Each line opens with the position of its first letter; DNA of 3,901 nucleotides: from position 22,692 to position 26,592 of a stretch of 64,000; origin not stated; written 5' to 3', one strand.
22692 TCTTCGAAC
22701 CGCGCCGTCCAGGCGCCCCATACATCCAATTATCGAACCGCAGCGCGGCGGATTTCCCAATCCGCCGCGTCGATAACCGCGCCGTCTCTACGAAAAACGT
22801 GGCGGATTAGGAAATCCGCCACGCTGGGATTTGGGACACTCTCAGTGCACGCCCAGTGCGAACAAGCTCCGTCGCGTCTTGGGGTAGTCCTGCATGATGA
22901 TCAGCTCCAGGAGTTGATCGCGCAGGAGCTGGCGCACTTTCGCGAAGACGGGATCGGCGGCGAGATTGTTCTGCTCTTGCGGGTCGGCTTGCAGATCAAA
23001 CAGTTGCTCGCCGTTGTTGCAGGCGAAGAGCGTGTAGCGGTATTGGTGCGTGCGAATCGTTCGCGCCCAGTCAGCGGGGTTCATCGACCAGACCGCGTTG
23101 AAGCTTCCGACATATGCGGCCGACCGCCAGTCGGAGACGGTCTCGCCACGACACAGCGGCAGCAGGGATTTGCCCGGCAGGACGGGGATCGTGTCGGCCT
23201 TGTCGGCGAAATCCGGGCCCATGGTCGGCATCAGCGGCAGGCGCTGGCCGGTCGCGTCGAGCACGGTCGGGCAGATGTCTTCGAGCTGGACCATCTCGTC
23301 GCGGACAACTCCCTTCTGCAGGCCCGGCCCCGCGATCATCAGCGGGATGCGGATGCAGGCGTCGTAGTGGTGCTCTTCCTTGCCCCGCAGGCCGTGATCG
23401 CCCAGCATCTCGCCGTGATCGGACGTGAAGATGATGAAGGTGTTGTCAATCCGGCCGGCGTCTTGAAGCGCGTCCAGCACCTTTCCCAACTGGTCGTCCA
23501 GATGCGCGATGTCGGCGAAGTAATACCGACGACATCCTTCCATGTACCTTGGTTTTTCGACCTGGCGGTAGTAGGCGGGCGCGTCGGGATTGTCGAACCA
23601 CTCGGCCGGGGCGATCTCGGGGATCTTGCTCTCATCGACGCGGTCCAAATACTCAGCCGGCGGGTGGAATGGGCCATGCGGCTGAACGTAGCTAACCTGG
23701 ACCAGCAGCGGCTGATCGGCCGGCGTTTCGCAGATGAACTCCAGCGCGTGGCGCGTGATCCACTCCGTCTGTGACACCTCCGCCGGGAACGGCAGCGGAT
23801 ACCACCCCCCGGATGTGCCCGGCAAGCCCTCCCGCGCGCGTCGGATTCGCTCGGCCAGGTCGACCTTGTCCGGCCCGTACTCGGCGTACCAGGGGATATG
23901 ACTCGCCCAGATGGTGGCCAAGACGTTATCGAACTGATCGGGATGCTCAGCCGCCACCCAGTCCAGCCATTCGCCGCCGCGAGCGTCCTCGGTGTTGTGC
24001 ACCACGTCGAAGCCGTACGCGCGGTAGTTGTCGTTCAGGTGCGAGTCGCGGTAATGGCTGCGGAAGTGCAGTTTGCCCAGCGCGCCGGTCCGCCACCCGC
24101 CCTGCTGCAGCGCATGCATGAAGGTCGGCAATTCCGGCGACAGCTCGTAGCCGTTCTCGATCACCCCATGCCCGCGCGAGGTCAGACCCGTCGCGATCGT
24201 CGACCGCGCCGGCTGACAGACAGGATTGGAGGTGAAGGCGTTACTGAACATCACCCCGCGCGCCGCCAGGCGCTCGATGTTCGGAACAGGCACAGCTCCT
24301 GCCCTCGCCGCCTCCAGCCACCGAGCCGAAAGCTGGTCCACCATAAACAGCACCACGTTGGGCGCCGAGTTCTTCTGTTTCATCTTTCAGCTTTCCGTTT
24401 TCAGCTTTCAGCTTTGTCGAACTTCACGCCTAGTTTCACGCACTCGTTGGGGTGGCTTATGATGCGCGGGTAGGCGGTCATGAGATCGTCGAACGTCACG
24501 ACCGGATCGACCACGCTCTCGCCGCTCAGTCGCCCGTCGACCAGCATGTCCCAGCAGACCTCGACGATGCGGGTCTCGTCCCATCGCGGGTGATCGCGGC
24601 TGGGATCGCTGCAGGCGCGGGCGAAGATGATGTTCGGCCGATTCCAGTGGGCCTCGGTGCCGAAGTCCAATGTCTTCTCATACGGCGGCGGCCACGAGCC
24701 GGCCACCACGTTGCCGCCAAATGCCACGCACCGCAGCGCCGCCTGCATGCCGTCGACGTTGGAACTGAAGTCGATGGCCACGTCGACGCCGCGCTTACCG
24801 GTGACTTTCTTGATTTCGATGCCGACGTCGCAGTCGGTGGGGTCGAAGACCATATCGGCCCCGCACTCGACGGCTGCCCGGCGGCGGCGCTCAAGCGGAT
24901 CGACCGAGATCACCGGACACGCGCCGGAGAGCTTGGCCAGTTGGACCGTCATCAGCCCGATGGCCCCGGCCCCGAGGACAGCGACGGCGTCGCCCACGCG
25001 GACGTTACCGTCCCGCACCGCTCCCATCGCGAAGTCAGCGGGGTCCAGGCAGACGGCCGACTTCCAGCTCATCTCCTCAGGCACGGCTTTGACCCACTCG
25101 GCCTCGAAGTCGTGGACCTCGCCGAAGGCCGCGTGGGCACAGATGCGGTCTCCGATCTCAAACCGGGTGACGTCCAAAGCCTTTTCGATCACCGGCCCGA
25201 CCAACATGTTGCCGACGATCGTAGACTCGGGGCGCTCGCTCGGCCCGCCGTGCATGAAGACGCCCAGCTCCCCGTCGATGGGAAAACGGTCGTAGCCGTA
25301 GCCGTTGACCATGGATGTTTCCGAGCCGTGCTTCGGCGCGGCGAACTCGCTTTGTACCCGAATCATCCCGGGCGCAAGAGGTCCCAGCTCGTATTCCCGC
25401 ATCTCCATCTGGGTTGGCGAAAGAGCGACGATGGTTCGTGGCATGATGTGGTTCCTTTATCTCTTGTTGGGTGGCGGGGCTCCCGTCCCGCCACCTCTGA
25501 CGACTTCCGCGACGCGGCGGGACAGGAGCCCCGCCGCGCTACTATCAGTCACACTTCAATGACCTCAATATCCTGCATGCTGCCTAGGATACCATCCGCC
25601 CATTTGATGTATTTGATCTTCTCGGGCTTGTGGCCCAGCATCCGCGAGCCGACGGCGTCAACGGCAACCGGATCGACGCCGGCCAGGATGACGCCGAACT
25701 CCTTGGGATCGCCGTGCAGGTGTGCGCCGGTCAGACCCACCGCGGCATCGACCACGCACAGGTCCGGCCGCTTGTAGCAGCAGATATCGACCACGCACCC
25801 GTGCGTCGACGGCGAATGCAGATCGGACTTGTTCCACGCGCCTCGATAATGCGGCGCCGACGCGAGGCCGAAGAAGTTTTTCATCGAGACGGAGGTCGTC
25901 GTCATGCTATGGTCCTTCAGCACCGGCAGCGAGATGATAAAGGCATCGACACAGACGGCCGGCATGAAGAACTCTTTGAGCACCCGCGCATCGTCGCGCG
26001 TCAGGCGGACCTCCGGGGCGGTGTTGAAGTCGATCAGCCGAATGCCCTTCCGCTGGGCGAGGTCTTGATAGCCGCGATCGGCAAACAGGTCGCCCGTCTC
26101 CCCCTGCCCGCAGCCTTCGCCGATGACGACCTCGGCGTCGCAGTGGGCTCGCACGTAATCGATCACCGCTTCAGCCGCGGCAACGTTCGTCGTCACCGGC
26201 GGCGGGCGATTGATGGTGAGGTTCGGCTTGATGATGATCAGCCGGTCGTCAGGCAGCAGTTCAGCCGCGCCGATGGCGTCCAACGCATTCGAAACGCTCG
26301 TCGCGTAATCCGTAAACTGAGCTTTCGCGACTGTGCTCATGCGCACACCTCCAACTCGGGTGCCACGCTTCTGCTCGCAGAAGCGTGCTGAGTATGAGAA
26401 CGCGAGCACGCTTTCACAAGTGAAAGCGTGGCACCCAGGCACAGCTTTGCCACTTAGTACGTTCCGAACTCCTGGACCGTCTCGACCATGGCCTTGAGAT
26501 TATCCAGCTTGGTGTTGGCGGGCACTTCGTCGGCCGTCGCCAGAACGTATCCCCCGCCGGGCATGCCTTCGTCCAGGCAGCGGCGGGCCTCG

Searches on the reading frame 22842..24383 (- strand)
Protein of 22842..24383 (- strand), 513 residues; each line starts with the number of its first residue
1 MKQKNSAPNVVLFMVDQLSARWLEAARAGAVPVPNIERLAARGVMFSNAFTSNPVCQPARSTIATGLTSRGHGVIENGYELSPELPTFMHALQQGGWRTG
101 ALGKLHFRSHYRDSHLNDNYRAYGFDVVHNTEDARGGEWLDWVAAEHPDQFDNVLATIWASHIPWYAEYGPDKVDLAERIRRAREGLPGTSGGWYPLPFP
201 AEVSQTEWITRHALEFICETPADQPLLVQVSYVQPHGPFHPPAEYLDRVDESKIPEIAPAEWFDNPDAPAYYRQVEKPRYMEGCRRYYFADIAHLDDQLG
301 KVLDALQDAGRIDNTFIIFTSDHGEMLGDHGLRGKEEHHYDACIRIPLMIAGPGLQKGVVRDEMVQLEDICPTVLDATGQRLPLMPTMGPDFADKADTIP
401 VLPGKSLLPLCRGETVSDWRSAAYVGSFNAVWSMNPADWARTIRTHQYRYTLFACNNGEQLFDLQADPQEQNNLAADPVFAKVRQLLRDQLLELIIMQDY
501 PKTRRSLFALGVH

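Call 83: search_protein_families(library=pfam, proteins=[window:22842-24383:-], max_evalue=0.0001)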
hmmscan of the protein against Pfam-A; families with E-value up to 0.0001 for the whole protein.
window:22842-24383:- (513 aa): 4 families
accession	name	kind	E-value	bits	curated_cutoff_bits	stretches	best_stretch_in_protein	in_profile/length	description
PF00884.28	Sulfatase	-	1.7e-44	152.8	25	1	8-379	1-300/301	Sulfatase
PF16347.10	SGSH_C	-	1.1e-17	65.1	29.3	1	328-494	1-151/154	N-sulphoglucosamine sulphohydrolase, C-terminal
PF01663.27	Phosphodiest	-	4.5e-12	46.7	23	1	10-324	1-220/342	Type I phosphodiesterase / nucleotide pyrophosphatase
PF02995.22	DUF229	-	2.2e-05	23.8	25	1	288-391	306-369/496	Protein of unknown function (DUF229)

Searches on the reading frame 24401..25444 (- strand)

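Call 83: search_protein_families(library=pfam, proteins=[window:24401-25444:-], max_evalue=0.0001)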
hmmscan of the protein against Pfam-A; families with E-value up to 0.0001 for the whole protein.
window:24401-25444:- (347 aa): 1 family
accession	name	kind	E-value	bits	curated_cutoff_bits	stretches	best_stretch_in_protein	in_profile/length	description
PF00107.32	ADH_zinc_N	-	1.9e-21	76.8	31.8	1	161-253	1-91/129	Zinc-binding dehydrogenase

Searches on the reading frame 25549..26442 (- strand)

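Call 83: search_protein_families(library=pfam, proteins=[window:25549-26442:-], max_evalue=0.0001)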
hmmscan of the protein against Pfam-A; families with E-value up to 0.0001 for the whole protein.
window:25549-26442:- (297 aa): 1 family
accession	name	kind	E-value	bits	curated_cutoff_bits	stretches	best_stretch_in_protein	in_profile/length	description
PF04015.17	DUF362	-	4.5e-41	141.6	24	1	69-266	1-199/200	Domain of unknown function (DUF362)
